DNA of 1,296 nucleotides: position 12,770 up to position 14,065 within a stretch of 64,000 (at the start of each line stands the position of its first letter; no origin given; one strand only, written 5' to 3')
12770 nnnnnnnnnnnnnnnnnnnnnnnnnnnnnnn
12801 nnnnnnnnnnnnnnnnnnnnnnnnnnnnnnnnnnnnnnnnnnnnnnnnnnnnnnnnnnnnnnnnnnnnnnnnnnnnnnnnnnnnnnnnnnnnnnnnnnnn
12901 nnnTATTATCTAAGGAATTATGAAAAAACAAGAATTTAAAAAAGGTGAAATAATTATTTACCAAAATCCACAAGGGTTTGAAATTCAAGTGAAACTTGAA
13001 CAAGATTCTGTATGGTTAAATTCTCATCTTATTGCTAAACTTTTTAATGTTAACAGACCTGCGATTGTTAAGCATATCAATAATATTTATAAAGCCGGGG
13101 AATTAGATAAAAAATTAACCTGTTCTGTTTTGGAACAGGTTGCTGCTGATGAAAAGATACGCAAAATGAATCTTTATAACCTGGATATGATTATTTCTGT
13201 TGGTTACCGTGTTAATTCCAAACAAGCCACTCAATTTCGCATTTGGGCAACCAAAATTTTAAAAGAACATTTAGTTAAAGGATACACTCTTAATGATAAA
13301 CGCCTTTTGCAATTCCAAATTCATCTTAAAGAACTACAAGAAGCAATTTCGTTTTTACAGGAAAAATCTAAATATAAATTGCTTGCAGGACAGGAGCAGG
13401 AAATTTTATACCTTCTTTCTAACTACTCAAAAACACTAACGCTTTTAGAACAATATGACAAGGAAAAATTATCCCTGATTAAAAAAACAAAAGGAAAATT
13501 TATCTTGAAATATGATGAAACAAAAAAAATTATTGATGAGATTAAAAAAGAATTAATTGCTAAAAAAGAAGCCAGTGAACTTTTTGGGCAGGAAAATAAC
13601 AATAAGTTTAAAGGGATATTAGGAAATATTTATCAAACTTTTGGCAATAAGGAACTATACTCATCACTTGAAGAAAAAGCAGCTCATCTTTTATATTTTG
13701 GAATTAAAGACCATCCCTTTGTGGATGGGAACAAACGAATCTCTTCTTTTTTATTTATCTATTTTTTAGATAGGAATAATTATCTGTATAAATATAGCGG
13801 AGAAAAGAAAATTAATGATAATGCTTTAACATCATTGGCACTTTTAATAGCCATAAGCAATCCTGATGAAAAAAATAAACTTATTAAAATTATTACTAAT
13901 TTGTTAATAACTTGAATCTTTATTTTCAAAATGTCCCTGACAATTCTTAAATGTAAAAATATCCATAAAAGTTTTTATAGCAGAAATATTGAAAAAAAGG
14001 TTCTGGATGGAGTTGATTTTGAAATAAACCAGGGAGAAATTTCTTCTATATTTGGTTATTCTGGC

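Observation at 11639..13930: A 2.3 kb toxin/defense-like island inserted between modB and its cognate ABC ATPase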

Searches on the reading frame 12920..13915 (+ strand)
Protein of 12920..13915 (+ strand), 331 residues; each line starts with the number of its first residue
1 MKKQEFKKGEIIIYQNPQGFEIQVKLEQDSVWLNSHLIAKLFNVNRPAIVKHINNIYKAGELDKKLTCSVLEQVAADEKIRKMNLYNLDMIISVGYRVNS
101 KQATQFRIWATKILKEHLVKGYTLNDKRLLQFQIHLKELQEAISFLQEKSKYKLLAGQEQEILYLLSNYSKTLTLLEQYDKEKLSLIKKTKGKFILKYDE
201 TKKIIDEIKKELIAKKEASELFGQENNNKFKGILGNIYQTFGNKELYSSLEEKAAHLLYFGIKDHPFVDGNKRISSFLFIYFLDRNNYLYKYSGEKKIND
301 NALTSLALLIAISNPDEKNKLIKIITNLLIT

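Call 3: search_protein_families(library=pfam, proteins=[window:12920-13915:+], max_evalue=0.1)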
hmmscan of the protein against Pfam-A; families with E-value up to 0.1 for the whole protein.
window:12920-13915:+ (331 aa): 2 families
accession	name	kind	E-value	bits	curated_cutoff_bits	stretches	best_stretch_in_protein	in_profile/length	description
PF13310.11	Virulence_RhuM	-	2.5e-23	83.1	33.7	1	68-133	3-71/252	Virulence protein RhuM family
PF02661.23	Fic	-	9.3e-11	42.9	24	1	203-283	5-93/93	Fic/DOC family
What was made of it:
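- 12920..13915 (+): Intact RhuM-Fic/Doc gene (331 aa), Doc-type motif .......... Pfam RhuM and Fic (call 3).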

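Call 5: search_protein_families(library=ncbifam, proteins=[window:12920-13915:+], max_evalue=0.1)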
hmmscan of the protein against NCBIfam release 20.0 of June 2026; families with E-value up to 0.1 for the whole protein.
window:12920-13915:+ (331 aa): 2 families
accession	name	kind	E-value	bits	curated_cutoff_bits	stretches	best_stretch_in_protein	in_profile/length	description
TIGR01550.1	DOC_P1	subfamily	3.8e-11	43.2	38.65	1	205-301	7-101/122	type II toxin-antitoxin system death-on-curing family toxin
NF041051.1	SelTWH_Campy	equivalog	0.06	13.6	88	0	175-201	22-48/70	SelT/SelW/SelH family (seleno)protein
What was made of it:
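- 12920..13915 (+): DOC_P1 above cut-off (call 5).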

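Call 6: search_protein_families(library=padloc, proteins=[window:12920-13915:+], max_evalue=0.1)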
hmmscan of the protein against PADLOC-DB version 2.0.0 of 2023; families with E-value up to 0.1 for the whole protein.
window:12920-13915:+ (331 aa): 39 families (the best 25 are shown)
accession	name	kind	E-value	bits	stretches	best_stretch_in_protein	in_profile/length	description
PDLC04965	PDC-S23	-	7.5e-117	388.4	1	8-329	4-323/327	-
PDLC04963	PDC-S23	-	7.4e-112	371.8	1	10-330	3-308/312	-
PDLC04964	PDC-S23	-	8.3e-108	358.5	1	9-329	4-327/331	-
PDLC04848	PDC-S05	-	1.1e-62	210.3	2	10-222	4-217/291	-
PDLC04854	PDC-S05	-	1.4e-62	209.1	1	8-210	3-207/212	-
PDLC04872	PDC-S05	-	1.1e-49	166.1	1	8-143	4-143/152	-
PDLC04879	PDC-S05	-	1.2e-47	160.8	1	7-149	3-146/285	-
PDLC04858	PDC-S05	-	1.3e-47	159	1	8-134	4-131/138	-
PDLC04853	PDC-S05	-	1.3e-46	157.3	1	7-144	4-147/336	-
PDLC04876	PDC-S05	-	1.8e-46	156.1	1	1-138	1-141/174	-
PDLC04851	PDC-S05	-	1.5e-45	153.7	1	1-139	1-148/342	-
PDLC04870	PDC-S05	-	5.6e-45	151.3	1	1-135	1-136/214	-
PDLC04852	PDC-S05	-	3.9e-44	149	1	3-143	5-152/346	-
PDLC04874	PDC-S05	-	2.9e-43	145.3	1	9-136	6-132/165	-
PDLC04843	PDC-S05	-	3.1e-42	142.9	1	7-132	4-130/330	-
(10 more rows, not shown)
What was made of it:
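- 12920..13915 (+): PADLOC PDC-S23 E 7.5e-117, aa 8-329 to profile positions 4-323 of 327 (call 6).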

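Call 38: search_dna_similar(query=window:12920-13912:+, collection=plasmids, mode=protein, max_evalue=1e-10, max_rows=25)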
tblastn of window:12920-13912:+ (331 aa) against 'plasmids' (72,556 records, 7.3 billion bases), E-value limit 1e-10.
Records with a match: 115; places in all: 142; records where one place covers at least 80% of the query: 16.
Best place of each record, by identity: <60% 115.
By first word of the organism name: Bacteroides 38; Parabacteroides 11; Ligilactobacillus 10; Phocaeicola 8; Aeromonas 5; Pseudomonas 5; Legionella 4; Vibrio 4; Roseomonas 4; Aliarcobacter 2; and 21 more.
By predicted mobility (MOB-suite, as given by PLSDB): non-mobilizable 74; conjugative 25; mobilizable 16.
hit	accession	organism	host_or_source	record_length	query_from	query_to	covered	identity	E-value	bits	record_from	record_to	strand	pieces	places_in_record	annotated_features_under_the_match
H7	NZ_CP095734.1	Methylophaga pinxianii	pure culture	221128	2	301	91%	44.4%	4e-65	229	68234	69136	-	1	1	virulence protein RhuM/Fic/DOC family protein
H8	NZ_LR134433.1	Legionella adelaidensis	environmental,Cooling tower water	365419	12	301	88%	45.1%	4e-58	209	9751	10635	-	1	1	rhuM: RhuM family protein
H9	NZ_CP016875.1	Legionella pneumophila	Glomma River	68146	10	317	93%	41.2%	1e-58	210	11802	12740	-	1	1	virulence protein RhuM/Fic/DOC family protein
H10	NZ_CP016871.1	Legionella pneumophila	industrial building air scrubber liquid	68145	10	317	93%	41.2%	1e-58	210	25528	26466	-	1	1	virulence protein RhuM/Fic/DOC family protein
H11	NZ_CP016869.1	Legionella pneumophila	clinical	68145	10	317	93%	41.2%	1e-58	210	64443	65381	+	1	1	virulence protein RhuM/Fic/DOC family protein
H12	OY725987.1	Phocaeicola massiliensis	-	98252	6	301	89%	39.7%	1e-53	196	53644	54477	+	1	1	record has no annotation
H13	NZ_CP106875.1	Shewanella xiamenensis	Danio rerio,cell culture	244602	12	301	88%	40.1%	1e-57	207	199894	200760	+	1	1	virulence protein RhuM/Fic/DOC family protein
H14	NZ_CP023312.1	Vibrio anguillarum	Dicentrarchus labrax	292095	7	301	89%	39.3%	7e-50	185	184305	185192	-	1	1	virulence protein RhuM/Fic/DOC family protein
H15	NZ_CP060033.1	Aeromonas salmonicida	Sebastes schlegeli,Head kidney, Spleen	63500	1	300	91%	38.2%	2e-58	210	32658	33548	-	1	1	virulence protein RhuM/Fic/DOC family protein | chromosome segregation protein ParM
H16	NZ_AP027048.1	Vibrio nigripulchritudo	Penaeus vannamei,cell ...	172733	10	301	88%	38.6%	4e-52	191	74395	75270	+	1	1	virulence protein RhuM/Fic/DOC family protein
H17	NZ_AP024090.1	Vibrio nigripulchritudo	-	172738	10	301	88%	38.6%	4e-52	191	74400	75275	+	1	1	virulence protein RhuM/Fic/DOC family protein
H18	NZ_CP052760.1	Pseudomonas aeruginosa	cell culture,tung meal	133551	10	300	88%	38.4%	6e-54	197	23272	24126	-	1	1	rhuM: RhuM family protein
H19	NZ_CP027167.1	Pseudomonas paraeruginosa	-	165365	10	300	88%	38.4%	6e-54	197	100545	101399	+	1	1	rhuM: RhuM family protein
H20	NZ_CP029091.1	Pseudomonas paraeruginosa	-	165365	10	300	88%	38.4%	6e-54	197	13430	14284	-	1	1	rhuM: RhuM family protein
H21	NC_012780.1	[Eubacterium] eligens ATCC 27750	-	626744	41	317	84%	40.3%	3e-42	163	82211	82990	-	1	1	rhuM: RhuM family protein | Fic family protein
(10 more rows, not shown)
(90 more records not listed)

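Call 39: get_annotated_region(hit=H7, flank=7000)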
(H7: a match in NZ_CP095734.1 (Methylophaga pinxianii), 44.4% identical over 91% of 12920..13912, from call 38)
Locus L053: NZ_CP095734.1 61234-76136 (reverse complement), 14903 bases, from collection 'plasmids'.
description: Methylophaga pinxianii strain TMB1265 plasmid pWTT2411, complete sequence
organism: Methylophaga pinxianii (NCBI taxid 2881052)
taxonomy: Bacteria; Pseudomonadota; Gammaproteobacteria; Thiotrichales; Piscirickettsiaceae; Methylophaga; Methylophaga pinxianii
host: -; source: pure culture; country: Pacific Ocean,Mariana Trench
typing (MOB-suite, as given by PLSDB): non-mobilizable
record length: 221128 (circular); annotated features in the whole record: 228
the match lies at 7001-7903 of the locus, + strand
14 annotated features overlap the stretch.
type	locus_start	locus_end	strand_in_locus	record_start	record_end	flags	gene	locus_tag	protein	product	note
CDS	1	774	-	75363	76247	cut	-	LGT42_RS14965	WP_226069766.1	hypothetical protein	-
CDS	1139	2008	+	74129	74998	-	-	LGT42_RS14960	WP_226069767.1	DNA replication terminus site-binding protein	GO:0006274 - DNA replication termination [Evidence IEA]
CDS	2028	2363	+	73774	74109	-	-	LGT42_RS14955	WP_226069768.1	hypothetical protein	-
CDS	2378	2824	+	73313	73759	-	-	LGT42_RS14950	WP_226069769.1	hypothetical protein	-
CDS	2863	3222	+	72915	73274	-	-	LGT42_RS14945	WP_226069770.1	hypothetical protein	-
CDS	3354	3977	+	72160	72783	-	-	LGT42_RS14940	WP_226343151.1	hypothetical protein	-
CDS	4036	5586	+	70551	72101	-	-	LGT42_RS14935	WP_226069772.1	type I restriction-modification system subunit M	GO:0009307 - DNA restriction-modification system [Evidence IEA]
CDS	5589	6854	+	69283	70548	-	-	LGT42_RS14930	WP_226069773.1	restriction endonuclease subunit S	GO:0006304 - DNA modification [Evidence IEA]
CDS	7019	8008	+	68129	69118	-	-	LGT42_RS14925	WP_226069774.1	virulence protein RhuM/Fic/DOC family protein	-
CDS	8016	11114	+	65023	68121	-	-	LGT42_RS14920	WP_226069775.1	type I restriction endonuclease subunit R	-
CDS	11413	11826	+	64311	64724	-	-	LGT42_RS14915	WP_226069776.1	hypothetical protein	-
CDS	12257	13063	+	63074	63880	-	-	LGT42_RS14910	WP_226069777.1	hypothetical protein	-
CDS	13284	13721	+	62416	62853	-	ssb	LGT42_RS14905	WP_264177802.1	single-stranded DNA-binding protein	GO:0006310 - DNA recombination [Evidence IEA]; GO:0006281 - DNA repair [Evidence IEA]; GO:0006260 - DNA replication ...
CDS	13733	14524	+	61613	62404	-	-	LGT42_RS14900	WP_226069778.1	hypothetical protein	-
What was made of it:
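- The best plasmid hit lies in hsdM-hsdS-RhuM/Fic/DOC-hsdR (call 39).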

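Call 40: get_annotated_region(hit=H9, flank=7000)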
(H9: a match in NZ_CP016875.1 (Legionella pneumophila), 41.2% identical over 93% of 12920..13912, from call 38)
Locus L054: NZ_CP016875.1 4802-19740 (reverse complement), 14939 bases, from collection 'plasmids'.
description: Legionella pneumophila subsp. pneumophila strain FFI329 plasmid unnamed, complete sequence
organism: Legionella pneumophila (NCBI taxid 91891)
taxonomy: Bacteria; Pseudomonadota; Gammaproteobacteria; Legionellales; Legionellaceae; Legionella; Legionella pneumophila
host: -; source: Glomma River; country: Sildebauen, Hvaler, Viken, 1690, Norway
typing (MOB-suite, as given by PLSDB): conjugative; relaxase MOBF; mating-pair formation MPF_F
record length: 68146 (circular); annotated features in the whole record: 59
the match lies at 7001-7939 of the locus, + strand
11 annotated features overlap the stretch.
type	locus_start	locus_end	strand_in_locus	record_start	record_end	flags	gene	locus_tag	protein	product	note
CDS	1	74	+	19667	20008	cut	-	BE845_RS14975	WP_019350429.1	four helix bundle protein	-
CDS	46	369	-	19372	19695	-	-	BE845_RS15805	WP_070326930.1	hypothetical protein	-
CDS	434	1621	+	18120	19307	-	-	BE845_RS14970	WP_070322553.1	reverse transcriptase/maturase family protein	-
CDS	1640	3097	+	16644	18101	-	-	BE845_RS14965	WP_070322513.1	transposase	-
CDS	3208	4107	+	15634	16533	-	-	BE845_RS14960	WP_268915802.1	tyrosine-type recombinase/integrase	GO:0015074 - DNA integration [Evidence IEA]; GO:0006310 - DNA recombination [Evidence IEA]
CDS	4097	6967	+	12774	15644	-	-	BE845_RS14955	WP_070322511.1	Tn3 family transposase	-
CDS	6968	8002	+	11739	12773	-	-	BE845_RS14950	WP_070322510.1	virulence protein RhuM/Fic/DOC family protein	-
CDS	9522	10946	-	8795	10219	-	-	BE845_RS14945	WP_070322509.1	ankyrin repeat domain-containing protein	-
CDS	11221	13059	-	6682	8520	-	-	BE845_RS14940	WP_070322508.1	hypothetical protein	-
CDS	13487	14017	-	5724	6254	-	-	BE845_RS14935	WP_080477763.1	CGNR zinc finger domain-containing protein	-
CDS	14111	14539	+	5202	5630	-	-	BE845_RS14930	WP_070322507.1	hypothetical protein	-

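Call 41: get_annotated_region(hit=H13, flank=7000)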
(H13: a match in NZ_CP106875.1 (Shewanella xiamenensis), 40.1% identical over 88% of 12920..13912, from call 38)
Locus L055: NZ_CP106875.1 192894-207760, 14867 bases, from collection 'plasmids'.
description: Shewanella xiamenensis strain FH-1 plasmid unnamed1, complete sequence
organism: Shewanella xiamenensis (NCBI taxid 332186)
taxonomy: Bacteria; Pseudomonadota; Gammaproteobacteria; Alteromonadales; Shewanellaceae; Shewanella; Shewanella xiamenensis
host: -; source: Danio rerio,cell culture; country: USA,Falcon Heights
typing (MOB-suite, as given by PLSDB): non-mobilizable
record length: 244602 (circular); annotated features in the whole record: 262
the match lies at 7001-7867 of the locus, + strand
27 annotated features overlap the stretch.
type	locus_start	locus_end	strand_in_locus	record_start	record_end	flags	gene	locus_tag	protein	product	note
CDS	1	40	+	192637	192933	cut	-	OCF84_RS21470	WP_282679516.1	hypothetical protein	-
CDS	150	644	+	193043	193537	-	-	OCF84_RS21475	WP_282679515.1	hypothetical protein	-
CDS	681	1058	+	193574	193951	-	-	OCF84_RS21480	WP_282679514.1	hypothetical protein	-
CDS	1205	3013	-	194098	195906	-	-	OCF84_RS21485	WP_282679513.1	hypothetical protein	-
CDS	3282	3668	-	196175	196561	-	-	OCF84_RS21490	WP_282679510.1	hypothetical protein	-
CDS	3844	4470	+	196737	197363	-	-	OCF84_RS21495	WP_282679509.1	hypothetical protein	-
CDS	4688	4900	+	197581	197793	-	-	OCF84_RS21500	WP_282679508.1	hypothetical protein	-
CDS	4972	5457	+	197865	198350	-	-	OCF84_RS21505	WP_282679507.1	hypothetical protein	-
CDS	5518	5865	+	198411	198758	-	-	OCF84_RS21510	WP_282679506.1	hypothetical protein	-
CDS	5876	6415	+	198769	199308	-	-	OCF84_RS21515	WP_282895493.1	hypothetical protein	-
CDS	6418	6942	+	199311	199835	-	-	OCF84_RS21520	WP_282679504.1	hypothetical protein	-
CDS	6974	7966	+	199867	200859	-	-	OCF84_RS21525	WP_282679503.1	virulence protein RhuM/Fic/DOC family protein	-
CDS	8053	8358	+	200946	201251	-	-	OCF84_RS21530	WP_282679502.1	hypothetical protein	-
CDS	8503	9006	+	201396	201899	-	-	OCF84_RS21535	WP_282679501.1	hypothetical protein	-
CDS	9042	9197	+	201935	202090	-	-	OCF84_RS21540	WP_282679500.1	hypothetical protein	-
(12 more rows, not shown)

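Call 44: find_related_loci(query=window:12920-13912:+, collection=metagenome_contigs, flank=6000)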
Query window:12920-13912:+ (331 aa) in metagenome_contigs; peptide patterns used: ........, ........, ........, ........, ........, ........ (x = any residue, [..] = any of these).
600 stretches matched a pattern (row limit reached: there are more); 454 encode a relative of the query (tblastn E <= 1e-3); the best 80 are kept; 80 distinct loci.
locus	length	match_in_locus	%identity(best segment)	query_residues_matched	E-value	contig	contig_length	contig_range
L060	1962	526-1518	80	1-331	0e+0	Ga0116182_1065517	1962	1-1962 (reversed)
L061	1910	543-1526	80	2-329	0e+0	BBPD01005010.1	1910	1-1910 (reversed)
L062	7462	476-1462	79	1-329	3e-174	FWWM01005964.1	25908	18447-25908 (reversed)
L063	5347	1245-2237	80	1-331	5e-177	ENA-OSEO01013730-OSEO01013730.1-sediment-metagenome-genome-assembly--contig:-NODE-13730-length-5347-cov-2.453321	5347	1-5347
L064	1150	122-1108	79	1-329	0e+0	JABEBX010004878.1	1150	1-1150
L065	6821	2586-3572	79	1-329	1e-174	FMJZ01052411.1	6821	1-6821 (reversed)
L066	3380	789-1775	78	1-329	1e-178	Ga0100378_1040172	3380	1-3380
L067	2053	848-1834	78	1-329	0e+0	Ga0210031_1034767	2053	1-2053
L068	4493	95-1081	78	1-329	3e-175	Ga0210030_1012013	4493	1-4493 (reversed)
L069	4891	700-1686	78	1-329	3e-174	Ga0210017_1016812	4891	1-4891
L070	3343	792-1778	78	1-329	8e-179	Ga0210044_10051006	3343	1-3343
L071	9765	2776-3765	78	2-331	3e-170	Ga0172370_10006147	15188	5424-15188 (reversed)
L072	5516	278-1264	77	1-329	1e-172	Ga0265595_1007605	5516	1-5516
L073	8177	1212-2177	80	8-329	6e-170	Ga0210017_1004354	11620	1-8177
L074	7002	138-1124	76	1-329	1e-170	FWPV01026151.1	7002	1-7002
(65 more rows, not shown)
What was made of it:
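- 12920..13915 (+): 454 confirmed metagenomic relatives; the 80 kept are 66-80% identical and mostly full length (call 44).
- On RhuM/Fic/DOC (PDC-S23): Most of the 80 relatives kept (66-80% identity) align over about aa 1-329 of 331 (call 44).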

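Call 49: search_protein_families(library=pfam, alignment_id=A4, max_evalue=0.00001)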
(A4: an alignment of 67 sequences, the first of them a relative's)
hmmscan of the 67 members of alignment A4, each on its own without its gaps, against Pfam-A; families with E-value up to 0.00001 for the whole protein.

A. member 1, L060:1659-1961:+ (101 aa): 0 families

B. families by the number of members that match (of 67 scanned): 44 families (the first 25 are shown)
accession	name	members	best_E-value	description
PF04851.21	ResIII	23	6.4e-31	Type III restriction enzyme, res subunit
PF18766.7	SWI2_SNF2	20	1.3e-09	SWI2/SNF2 ATPase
PF00270.35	DEAD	20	6e-08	DEAD/DEAH box helicase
PF01555.25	N6_N4_Mtase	5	5.8e-43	DNA methylase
PF02388.22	FemAB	3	4.9e-46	FemAB family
PF01936.24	NYN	3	8.6e-35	NYN domain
PF13480.13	Acetyltransf_6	3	1.5e-11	Acetyltransferase (GNAT) domain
PF01548.23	DEDD_Tnp_IS110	2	4.7e-23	Transposase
PF02452.23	PemK_toxin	2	3.5e-16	PemK-like, MazF-like toxin of type II toxin-antitoxin system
PF00459.30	Inositol_P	1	2e-50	Inositol monophosphatase family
PF02535.28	Zip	1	3.3e-44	ZIP Zinc transporter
PF01980.22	TrmO_N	1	1.1e-43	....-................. O N-terminal domain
PF04002.20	RadC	1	3e-43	RadC-like JAB domain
PF12762.13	DDE_Tnp_IS1595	1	7.5e-34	ISXO2-like transposase domain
PF01098.24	FTSW_RODA_SPOVE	1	5.6e-29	Cell cycle protein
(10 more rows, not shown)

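Call 50: search_protein_families(library=pfam, alignment_id=A5, max_evalue=0.00001)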
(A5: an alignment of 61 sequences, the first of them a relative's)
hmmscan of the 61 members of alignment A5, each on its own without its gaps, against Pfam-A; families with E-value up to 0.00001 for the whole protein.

A. member 1, L061:1-522:+ (174 aa): 0 families

B. families by the number of members that match (of 61 scanned): 55 families (the first 25 are shown)
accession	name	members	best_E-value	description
PF01555.25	N6_N4_Mtase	10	5.3e-48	DNA methylase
PF04002.20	RadC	4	1.1e-42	RadC-like JAB domain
PF20582.4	UPF0758_N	4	1.4e-26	UPF0758 N-terminal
PF12826.13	HHH_2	4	2.5e-09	Helix-hairpin-helix motif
PF14520.12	HHH_5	4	1.2e-08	Helix-hairpin-helix domain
PF04326.19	SLFN_AlbA_2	3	1.8e-25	Schlafen, AlbA_2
PF13749.12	HATPase_c_4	3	2.1e-20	Putative ATP-dependent DNA helicase recG C-terminal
PF02384.22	N6_Mtase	2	6.3e-98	N-6 DNA Methylase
PF12002.13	MgsA_C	2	6.2e-49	MgsA AAA+ ATPase C terminal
PF04851.21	ResIII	2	5.6e-26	Type III restriction enzyme, res subunit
PF02661.23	Fic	2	1.7e-19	Fic/DOC family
PF02452.23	PemK_toxin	2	2.4e-16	PemK-like, MazF-like toxin of type II toxin-antitoxin system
PF18135.7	Type_ISP_C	1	2.3e-83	Type ISP C-terminal specificity domain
PF13166.12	AAA_13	1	5.6e-68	AAA domain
PF03772.21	Competence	1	2.4e-56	Competence protein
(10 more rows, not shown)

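Call 53: search_solved_structures(query=window:12920-13912:+, max_evalue=0.01, show_alignments=2)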
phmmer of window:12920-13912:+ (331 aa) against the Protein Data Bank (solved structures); distinct sequences matched with E-value up to 0.01: 0.
